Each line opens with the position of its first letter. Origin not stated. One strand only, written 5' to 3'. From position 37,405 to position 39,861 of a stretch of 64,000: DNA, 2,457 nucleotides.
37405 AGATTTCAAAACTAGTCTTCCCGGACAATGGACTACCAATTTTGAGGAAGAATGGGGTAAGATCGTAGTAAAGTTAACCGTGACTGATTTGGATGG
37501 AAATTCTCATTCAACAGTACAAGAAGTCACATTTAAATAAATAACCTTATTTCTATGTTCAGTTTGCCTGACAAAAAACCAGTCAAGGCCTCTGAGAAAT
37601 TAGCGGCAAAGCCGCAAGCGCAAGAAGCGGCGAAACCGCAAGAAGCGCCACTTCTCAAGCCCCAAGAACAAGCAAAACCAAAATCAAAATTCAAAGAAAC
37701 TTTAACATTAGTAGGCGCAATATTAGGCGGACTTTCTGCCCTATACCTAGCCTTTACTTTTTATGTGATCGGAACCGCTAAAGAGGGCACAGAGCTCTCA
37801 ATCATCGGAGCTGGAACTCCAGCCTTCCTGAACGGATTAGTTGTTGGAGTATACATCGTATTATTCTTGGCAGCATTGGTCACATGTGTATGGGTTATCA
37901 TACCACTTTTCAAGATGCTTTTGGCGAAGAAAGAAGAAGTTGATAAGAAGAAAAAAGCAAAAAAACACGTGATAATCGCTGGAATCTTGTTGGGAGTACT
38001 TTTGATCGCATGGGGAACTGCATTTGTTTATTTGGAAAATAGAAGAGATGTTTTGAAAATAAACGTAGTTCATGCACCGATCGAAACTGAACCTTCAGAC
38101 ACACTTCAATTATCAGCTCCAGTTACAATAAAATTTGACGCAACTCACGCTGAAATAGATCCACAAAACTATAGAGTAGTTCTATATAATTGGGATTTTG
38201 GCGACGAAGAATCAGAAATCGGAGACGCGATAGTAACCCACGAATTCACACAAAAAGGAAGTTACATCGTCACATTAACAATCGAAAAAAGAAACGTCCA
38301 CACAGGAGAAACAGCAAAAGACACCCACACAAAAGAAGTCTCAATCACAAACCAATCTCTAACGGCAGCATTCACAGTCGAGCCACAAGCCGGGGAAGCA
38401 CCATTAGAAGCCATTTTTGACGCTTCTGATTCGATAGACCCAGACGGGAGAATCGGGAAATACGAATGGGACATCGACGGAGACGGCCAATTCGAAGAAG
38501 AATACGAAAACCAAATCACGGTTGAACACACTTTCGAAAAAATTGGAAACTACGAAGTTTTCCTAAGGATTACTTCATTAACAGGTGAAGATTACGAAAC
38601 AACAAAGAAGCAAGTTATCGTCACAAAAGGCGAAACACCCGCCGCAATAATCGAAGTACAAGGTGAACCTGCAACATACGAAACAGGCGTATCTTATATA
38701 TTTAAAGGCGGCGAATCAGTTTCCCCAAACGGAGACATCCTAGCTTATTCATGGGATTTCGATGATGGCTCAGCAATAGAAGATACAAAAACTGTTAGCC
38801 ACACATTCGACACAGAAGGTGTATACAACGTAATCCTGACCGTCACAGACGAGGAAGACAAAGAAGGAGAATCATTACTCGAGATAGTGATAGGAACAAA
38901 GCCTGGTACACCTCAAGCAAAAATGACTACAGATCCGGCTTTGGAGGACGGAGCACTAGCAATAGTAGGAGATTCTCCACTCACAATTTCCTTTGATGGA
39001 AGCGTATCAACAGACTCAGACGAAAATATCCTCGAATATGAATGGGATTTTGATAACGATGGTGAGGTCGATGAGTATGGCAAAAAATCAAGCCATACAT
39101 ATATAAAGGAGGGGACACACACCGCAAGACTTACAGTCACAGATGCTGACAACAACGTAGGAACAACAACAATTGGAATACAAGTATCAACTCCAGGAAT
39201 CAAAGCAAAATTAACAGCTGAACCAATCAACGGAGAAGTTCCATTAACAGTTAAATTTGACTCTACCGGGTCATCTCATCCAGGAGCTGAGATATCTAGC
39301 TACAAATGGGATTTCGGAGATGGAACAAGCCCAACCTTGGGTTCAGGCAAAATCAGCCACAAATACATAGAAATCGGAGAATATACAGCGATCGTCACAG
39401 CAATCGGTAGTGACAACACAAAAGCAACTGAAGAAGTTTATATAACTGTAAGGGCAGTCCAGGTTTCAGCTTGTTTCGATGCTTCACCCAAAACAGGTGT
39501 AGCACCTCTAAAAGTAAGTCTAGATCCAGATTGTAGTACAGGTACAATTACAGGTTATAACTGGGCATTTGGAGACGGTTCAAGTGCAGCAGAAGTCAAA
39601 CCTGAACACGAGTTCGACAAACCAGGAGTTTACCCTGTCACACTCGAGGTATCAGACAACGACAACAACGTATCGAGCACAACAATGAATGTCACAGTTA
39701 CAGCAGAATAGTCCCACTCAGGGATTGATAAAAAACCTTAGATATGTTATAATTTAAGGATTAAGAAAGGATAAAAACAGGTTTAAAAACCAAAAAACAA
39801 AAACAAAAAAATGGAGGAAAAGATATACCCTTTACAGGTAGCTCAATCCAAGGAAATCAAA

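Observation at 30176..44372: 14-kb co-directional surface locus combining VirB2/TrbC-like pilin modules with giant PKD/Ig repeat proteins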

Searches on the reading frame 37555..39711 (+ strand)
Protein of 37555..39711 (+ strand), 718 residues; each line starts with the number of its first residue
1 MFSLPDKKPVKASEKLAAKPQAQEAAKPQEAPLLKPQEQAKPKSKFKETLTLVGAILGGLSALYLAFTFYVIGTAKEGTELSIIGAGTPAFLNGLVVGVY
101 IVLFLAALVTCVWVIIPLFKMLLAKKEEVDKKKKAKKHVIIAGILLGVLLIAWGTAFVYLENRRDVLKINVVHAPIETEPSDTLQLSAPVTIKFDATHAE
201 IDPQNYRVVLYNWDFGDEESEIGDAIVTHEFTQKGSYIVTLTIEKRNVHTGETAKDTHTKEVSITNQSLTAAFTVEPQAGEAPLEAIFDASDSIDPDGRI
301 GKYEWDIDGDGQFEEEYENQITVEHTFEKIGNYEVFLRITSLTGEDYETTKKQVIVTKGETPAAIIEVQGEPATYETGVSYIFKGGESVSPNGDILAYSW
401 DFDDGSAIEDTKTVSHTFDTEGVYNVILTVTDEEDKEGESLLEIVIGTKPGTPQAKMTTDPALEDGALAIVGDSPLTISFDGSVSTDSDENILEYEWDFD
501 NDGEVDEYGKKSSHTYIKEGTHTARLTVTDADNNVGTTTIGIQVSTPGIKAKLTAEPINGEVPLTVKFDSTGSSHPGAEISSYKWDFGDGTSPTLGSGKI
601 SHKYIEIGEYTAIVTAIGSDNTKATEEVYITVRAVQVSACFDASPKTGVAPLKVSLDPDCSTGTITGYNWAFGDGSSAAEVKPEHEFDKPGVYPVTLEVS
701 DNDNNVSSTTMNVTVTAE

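Call 5: search_protein_families(library=pfam, proteins=[window:37555-39711:+], max_evalue=0.1)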
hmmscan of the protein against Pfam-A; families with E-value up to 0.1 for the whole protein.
window:37555-39711:+ (718 aa): 10 families
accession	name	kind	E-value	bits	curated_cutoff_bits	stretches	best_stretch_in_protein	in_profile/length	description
PF18911.6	PKD_4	-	7.1e-87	286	27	6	366-438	6-76/85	PKD domain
PF00801.26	PKD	-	7.4e-59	196.2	23.5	6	643-710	6-76/80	PKD domain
PF22352.2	K319L-like_PKD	-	1.8e-20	73.1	27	4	477-544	13-84/84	K319L-like, PKD domain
PF18981.6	InlK_D3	-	3.6e-05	24.2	25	1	686-716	45-74/75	Internalin K domain (D3/D4)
PF21027.3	Sde0182_C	-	0.00016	22.6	27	0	477-531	1-52/83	Cellulose-binding protein Sde0182, C-terminal domain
PF16820.11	PKD_3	-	0.00045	20.4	26.3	0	397-430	34-66/68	PKD-like domain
PF06365.17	CD34_antigen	-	0.016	15.6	26.3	1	125-165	92-132/204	CD34/Podocalyxin family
PF18895.5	T4SS_pilin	-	0.026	15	26.6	1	91-153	8-65/71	Type IV secretion system pilin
PF20394.4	DUF6688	-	0.055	13.6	26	1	100-184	5-87/248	DUF6688 N-terminal domain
PF09716.15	ETRAMP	-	0.062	13.7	29.1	0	122-153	36-68/81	Malarial early transcribed membrane protein (ETRAMP)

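Call 6: search_protein_families(library=ncbifam, proteins=[window:37555-39711:+], max_evalue=0.1)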
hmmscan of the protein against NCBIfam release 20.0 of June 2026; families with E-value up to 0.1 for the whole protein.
window:37555-39711:+ (718 aa): 5 families
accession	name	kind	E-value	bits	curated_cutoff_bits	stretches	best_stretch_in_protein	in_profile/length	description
TIGR00864.1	PCC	subfamily_domain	4.3e-25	86.4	1861.4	3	493-705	1087-1295/2700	polycystin cation channel protein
NF058578.1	CPR_pilus_PamR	equivalog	3.6e-09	35.9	300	2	677-707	200-230/297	pilus system RbmA-like protein PamR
NF045849.1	ICE_MMCAP2_0565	equivalog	1.2e-05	24.9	40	1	101-156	19-73/80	Mbov_0395 family pilin-like conjugal transfer protein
TIGR03769.1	P_ac_wall_RPT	domain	0.046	14.3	30.9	1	687-715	9-39/41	TIGR03769 domain-containing protein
TIGR04154.1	archaeo_STT3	subfamily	0.093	11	450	0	47-160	91-215/831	oligosaccharyl transferase, archaeosortase A system-associated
